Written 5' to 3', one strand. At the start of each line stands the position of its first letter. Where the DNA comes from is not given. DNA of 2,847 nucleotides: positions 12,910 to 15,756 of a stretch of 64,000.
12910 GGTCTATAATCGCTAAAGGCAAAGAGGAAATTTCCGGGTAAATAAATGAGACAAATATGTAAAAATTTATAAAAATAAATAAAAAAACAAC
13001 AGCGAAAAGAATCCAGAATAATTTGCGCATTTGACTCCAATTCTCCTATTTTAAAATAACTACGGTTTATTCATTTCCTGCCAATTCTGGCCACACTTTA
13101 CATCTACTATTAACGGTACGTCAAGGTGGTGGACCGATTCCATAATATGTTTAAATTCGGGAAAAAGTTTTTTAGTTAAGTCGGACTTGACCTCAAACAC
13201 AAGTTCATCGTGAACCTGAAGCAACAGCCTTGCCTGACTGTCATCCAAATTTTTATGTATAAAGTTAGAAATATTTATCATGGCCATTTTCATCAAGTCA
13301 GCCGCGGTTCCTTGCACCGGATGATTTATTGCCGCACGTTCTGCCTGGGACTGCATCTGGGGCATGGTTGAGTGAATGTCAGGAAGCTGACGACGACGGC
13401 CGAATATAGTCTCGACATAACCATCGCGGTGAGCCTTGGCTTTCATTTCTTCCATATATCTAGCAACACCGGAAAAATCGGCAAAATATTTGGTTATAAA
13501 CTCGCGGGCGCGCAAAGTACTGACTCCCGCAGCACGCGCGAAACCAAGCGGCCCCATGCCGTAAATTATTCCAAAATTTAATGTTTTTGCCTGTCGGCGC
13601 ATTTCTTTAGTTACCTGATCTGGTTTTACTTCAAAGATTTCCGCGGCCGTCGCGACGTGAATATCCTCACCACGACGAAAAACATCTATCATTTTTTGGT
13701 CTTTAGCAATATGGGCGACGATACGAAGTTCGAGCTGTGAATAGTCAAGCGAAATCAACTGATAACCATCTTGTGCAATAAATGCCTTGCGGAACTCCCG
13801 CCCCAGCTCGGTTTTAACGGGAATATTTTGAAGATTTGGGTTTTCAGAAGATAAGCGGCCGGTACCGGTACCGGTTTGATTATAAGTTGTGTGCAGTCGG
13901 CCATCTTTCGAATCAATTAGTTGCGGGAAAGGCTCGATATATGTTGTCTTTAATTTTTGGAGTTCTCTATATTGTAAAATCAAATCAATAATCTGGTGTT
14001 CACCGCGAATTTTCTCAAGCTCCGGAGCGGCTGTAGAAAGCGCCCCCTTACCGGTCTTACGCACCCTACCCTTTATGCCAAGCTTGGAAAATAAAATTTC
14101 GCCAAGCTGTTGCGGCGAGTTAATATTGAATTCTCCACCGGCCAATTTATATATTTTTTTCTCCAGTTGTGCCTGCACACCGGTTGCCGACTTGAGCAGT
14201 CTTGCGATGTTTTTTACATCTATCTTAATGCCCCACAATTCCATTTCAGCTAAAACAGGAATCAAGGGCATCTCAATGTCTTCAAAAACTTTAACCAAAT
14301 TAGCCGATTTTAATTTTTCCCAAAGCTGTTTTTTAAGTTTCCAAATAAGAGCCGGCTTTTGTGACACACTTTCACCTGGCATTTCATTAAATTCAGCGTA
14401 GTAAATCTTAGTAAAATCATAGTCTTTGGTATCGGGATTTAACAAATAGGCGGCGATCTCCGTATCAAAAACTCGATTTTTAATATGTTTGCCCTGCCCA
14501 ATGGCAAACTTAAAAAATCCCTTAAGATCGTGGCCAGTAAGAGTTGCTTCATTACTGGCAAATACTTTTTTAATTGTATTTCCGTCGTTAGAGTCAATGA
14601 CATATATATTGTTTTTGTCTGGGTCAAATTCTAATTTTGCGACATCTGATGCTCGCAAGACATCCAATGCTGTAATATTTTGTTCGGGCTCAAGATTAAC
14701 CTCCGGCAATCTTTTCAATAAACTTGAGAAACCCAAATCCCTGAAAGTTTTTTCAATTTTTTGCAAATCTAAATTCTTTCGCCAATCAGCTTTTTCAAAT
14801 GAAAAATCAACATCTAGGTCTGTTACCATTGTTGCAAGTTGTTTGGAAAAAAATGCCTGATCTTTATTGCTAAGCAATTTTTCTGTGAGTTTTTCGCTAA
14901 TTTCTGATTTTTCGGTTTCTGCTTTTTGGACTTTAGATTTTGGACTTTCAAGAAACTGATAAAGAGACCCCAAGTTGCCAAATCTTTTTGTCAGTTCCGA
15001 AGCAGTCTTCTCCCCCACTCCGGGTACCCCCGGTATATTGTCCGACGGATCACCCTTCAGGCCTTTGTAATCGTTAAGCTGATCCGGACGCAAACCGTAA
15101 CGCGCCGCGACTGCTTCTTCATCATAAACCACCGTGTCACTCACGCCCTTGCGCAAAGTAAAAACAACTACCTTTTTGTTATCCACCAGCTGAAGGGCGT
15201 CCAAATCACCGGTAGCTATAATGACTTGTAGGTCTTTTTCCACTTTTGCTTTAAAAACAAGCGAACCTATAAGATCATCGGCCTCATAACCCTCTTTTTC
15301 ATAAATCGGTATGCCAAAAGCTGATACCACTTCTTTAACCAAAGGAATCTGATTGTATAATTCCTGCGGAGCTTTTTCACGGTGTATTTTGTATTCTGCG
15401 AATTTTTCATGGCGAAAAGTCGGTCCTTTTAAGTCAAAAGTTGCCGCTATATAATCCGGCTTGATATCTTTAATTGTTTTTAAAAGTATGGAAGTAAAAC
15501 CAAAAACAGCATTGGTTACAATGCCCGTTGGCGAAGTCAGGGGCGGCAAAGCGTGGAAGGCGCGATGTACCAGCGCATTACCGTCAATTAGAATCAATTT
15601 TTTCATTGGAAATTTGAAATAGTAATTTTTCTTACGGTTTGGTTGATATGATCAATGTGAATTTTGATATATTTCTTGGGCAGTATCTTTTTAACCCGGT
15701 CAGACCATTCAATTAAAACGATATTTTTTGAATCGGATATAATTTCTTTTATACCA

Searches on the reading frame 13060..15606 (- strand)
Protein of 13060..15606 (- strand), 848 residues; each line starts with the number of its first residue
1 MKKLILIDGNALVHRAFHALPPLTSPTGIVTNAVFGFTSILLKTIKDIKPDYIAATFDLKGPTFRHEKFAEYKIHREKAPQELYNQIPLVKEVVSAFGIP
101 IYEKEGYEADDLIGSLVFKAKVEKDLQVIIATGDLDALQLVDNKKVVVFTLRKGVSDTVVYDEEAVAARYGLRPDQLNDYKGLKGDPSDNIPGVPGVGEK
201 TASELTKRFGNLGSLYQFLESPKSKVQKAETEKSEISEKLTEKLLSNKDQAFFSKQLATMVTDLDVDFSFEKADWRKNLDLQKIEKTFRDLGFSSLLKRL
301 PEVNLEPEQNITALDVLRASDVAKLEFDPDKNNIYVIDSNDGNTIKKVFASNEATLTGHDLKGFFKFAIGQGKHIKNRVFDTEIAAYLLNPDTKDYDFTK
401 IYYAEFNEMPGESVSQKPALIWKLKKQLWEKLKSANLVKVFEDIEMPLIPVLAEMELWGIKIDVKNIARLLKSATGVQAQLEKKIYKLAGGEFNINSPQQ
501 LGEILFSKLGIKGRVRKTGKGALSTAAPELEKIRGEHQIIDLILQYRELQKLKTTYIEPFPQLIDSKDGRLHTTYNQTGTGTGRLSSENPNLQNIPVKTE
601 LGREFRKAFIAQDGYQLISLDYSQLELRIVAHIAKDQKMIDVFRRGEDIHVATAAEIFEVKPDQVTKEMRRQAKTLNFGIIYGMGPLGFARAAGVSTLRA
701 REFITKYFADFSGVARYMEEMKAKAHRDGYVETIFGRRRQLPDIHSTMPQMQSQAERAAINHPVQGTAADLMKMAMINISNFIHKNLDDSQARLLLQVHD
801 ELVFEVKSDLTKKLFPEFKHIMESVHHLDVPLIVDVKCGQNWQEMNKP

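Call 84: search_protein_families(library=pfam, proteins=[window:13060-15606:-], max_evalue=0.00001)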
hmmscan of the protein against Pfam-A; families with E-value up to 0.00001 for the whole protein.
window:13060-15606:- (848 aa): 3 families
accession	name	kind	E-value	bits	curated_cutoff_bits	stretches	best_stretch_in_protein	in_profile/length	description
PF00476.26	DNA_pol_A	-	6.5e-150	499.7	34.3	1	470-844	7-381/381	DNA polymerase family A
PF02739.22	5_3_exonuc_N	-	3.4e-55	186.7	34.3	1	3-171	1-164/164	5'-3' exonuclease, N-terminal resolvase-like domain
PF01367.25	5_3_exonuc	-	1.3e-26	93.4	40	1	173-277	2-93/97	5'-3' exonuclease, C-terminal SAM fold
